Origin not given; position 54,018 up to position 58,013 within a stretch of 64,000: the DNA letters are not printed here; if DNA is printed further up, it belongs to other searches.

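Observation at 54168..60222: Bfu-type (NuoE/NuoF/NuoG-like) putative electron-bifurcating enzyme whose large subunit fuses a GltD NADPH module with a catalytically degenerate molybdopterin domain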

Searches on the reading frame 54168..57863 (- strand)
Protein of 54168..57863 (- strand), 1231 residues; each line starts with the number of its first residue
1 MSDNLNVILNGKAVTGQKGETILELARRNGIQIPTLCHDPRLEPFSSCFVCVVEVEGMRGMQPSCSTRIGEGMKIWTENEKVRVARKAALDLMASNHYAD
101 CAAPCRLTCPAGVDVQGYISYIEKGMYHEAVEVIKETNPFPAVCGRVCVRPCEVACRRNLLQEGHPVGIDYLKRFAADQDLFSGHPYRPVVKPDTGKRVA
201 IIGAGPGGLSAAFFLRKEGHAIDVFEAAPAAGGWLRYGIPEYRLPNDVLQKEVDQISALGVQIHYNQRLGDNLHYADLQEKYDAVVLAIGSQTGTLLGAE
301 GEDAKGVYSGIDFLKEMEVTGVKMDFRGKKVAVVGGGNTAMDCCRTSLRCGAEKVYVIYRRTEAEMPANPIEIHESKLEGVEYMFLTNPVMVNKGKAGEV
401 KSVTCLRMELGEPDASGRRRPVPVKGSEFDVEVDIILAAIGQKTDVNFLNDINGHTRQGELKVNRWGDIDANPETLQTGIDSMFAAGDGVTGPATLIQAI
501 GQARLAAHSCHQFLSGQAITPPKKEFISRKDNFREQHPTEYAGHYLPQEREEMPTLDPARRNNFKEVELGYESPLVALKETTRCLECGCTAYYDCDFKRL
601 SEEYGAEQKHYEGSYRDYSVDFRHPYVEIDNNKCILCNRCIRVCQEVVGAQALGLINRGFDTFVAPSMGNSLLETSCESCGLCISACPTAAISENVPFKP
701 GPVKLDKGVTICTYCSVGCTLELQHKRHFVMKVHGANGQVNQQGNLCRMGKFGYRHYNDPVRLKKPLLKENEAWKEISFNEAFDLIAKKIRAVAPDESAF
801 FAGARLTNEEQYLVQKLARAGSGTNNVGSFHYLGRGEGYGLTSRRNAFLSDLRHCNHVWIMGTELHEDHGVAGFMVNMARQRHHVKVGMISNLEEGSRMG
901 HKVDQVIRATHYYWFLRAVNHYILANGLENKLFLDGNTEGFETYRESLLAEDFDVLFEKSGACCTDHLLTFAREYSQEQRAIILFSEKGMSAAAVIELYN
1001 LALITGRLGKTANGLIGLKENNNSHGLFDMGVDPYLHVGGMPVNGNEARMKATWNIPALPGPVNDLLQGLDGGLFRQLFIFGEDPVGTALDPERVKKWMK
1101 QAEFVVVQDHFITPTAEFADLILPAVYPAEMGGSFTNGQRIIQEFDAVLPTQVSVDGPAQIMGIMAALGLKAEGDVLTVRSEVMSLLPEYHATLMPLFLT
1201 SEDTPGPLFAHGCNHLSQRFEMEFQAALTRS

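Call 3: search_protein_families(library=pfam, proteins=[window:54168-57863:-], max_evalue=0.01)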
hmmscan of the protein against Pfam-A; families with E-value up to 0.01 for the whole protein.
window:54168-57863:- (1231 aa): 19 families
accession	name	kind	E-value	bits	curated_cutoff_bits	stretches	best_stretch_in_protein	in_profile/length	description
PF07992.20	Pyr_redox_2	-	1.4e-30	107.2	26.1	1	198-503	2-291/291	Pyridine nucleotide-disulphide oxidoreductase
PF00384.28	Molybdopterin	-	3.7e-26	92.4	24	1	762-1152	1-337/353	Molybdopterin oxidoreductase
PF14691.11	Fer4_20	-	1.1e-18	67.6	25.8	1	100-180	26-108/113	Dihydroprymidine dehydrogenase domain II, 4Fe-4S cluster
PF13510.11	Fer2_4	-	2.6e-18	66.3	22.8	1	4-79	3-81/82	2Fe-2S iron-sulfur cluster binding domain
PF04879.21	Molybdop_Fe4S4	-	7.4e-10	39.1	22.7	1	710-758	6-54/55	Molybdopterin oxidoreductase Fe4S4 domain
PF13738.12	Pyr_redox_3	-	7.8e-09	35.6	30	1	323-487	159-305/305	Pyridine nucleotide-disulphide oxidoreductase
PF13450.12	NAD_binding_8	-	1.4e-08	35.3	21.9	1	201-236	1-36/68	NAD(P)-binding Rossmann-like domain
PF22117.2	Fer4_Nqo3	-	2.7e-08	34.3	27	1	625-691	2-65/67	NADH-quinone oxidoreductase subunit 3, ferredoxin-like domain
PF00070.33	Pyr_redox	-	1.8e-07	32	22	1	330-404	1-78/82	Pyridine nucleotide-disulphide oxidoreductase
PF14697.11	Fer4_21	-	5.9e-07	30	35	1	628-692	2-57/59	4Fe-4S dicluster domain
PF13241.12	NAD_binding_7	-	1.2e-05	26.3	22.1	1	324-379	3-56/104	Putative NAD(P)-binding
PF01266.30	DAO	-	1.6e-05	25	27.9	1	198-233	1-44/353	FAD dependent oxidoreductase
PF00037.32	Fer4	-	1.8e-05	24.8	21.1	2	675-693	6-24/24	4Fe-4S binding domain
PF12838.12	Fer4_7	-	0.00015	22.6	27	1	633-691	1-52/52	4Fe-4S dicluster domain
PF12837.12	Fer4_6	-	0.00084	19.6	25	1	627-644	2-19/24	4Fe-4S binding domain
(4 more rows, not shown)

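Call 4: search_protein_families(library=ncbifam, proteins=[window:54168-57863:-], max_evalue=0.001)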
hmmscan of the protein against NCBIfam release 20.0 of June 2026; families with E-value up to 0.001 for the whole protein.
window:54168-57863:- (1231 aa): 71 families (the best 25 are shown)
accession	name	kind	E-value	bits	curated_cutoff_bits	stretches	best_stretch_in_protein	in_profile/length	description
NF009454.0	PRK12814.1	equivalog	6.1e-195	649.4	916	1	4-648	3-632/657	putative NADPH-dependent glutamate synthase small subunit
NF009410.0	PRK12771.1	subfamily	1.1e-143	479.9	516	1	68-644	13-555/566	NAD(P)-binding protein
NF009414.0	PRK12778.1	equivalog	1e-121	407.6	1103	1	91-515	324-750/752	bifunctional dihydroorotate dehydrogenase B NAD binding subunit/NADPH-dependent glutamate synthase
TIGR01316.1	gltA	equivalog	3.1e-104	349.3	471.75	1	100-514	33-449/449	NADPH-dependent glutamate synthase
TIGR03315.1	Se_ygfK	equivalog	2.3e-93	313.4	835.3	1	97-588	438-887/1012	putative selenate reductase subunit YgfK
NF009413.0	PRK12775.1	equivalog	4.7e-89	299.5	1895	1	97-521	332-761/1006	putative trifunctional 2-polyprenylphenol hydroxylase/glutamate synthase subunit beta/ferritin domain-containing protein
TIGR01318.1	gltD_gamma_fam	subfamily_domain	2.7e-87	293.3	482.95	1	98-514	42-465/467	glutamate synthase, small subunit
NF009408.0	PRK12769.1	equivalog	7.5e-85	285.4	1003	1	103-516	234-653/659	formate-dependent uric acid utilization protein AegA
NF010590.0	PRK13984.1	equivalog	2.4e-83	280.3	946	1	99-517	193-609/611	putative oxidoreductase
TIGR01591.1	Fdh-alpha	equivalog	5.9e-78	262.6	666.25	1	710-1191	1-502/672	formate dehydrogenase subunit alpha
NF009451.0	PRK12809.1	equivalog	2.6e-75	254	1154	1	98-509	212-629/639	formate-dependent uric acid utilization protein YgfT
TIGR01973.1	NuoG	equivalog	1.3e-73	248.8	470.05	2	594-1154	103-595/606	NADH-quinone oxidoreductase subunit NuoG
NF009409.0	PRK12770.1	subfamily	9e-73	245.4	343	1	192-518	14-354/360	putative glutamate synthase subunit beta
NF009415.0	PRK12779.1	equivalog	5.8e-70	236.3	1519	1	108-509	213-621/944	putative bifunctional glutamate synthase subunit beta/2-polyprenylphenol hydroxylase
TIGR01317.1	GOGAT_sm_gam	subfamily_domain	9.3e-69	232.5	447.7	1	97-521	43-485/485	glutamate synthase small subunit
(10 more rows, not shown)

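Call 5: search_solved_structures(query=window:54168-57863:-, max_evalue=1e-10, show_alignments=1)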
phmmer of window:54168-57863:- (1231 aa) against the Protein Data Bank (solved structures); distinct sequences matched with E-value up to 1e-10: 88 (the best 60 are shown).
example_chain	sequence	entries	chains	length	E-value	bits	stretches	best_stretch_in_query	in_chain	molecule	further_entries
8oh5_C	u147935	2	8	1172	4.4e-225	753.3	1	5-1190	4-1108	Formate dehydrogenase-O, major subunit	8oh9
9bov_A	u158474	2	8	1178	4.9e-224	749.9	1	7-1054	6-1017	Molybdopterin oxidoreductase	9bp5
9n5u_A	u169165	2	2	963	1.4e-173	582.8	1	2-782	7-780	NfnA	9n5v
4ylf_B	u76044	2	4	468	1.3e-96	327.8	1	103-517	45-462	Dihydropyrimidine dehydrogenase subunit A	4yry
5jca_L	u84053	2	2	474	1.3e-83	284.7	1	103-516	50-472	NADH-dependent Ferredoxin:NADP Oxidoreductase (NfnI) subunit alpha | NADH-dependent Ferredoxin:NADP Oxidoreductase subunit alpha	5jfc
9wxb_B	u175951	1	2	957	6e-82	279.2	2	621-1149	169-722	Formate dehydrogenase alpha subunit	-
6tg9_A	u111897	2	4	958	6.7e-81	275.7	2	619-1152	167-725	Formate dehydrogenase subunit alpha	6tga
5vj7_A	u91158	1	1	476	1.5e-72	248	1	103-516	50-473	Oxidoreductase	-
8rqz_C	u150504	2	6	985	3e-70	240.4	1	704-1149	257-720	Probable oxidoreductase YjgC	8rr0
9gzq_A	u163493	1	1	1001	3.3e-70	240.3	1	704-1149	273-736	Probable oxidoreductase YjgC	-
7vw6_A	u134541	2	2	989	3.1e-66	227.2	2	618-1148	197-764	Formate dehydrogenase | Tungsten-containing formate dehydrogenase alpha subunit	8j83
7e5z_A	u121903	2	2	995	3.2e-66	227.1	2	618-1148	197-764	Formate dehydrogenase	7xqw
2vdc_G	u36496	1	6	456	5.3e-64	219.8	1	95-521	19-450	GLUTAMATE SYNTHASE [NADPH] SMALL CHAIN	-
6s6s_G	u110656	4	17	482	5.5e-64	219.7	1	95-521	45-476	Glutamate synthase [NADPH] small chain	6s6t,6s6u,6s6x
7t2r_A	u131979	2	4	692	3.7e-56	193.8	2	589-822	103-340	NiFe hydrogenase subunit A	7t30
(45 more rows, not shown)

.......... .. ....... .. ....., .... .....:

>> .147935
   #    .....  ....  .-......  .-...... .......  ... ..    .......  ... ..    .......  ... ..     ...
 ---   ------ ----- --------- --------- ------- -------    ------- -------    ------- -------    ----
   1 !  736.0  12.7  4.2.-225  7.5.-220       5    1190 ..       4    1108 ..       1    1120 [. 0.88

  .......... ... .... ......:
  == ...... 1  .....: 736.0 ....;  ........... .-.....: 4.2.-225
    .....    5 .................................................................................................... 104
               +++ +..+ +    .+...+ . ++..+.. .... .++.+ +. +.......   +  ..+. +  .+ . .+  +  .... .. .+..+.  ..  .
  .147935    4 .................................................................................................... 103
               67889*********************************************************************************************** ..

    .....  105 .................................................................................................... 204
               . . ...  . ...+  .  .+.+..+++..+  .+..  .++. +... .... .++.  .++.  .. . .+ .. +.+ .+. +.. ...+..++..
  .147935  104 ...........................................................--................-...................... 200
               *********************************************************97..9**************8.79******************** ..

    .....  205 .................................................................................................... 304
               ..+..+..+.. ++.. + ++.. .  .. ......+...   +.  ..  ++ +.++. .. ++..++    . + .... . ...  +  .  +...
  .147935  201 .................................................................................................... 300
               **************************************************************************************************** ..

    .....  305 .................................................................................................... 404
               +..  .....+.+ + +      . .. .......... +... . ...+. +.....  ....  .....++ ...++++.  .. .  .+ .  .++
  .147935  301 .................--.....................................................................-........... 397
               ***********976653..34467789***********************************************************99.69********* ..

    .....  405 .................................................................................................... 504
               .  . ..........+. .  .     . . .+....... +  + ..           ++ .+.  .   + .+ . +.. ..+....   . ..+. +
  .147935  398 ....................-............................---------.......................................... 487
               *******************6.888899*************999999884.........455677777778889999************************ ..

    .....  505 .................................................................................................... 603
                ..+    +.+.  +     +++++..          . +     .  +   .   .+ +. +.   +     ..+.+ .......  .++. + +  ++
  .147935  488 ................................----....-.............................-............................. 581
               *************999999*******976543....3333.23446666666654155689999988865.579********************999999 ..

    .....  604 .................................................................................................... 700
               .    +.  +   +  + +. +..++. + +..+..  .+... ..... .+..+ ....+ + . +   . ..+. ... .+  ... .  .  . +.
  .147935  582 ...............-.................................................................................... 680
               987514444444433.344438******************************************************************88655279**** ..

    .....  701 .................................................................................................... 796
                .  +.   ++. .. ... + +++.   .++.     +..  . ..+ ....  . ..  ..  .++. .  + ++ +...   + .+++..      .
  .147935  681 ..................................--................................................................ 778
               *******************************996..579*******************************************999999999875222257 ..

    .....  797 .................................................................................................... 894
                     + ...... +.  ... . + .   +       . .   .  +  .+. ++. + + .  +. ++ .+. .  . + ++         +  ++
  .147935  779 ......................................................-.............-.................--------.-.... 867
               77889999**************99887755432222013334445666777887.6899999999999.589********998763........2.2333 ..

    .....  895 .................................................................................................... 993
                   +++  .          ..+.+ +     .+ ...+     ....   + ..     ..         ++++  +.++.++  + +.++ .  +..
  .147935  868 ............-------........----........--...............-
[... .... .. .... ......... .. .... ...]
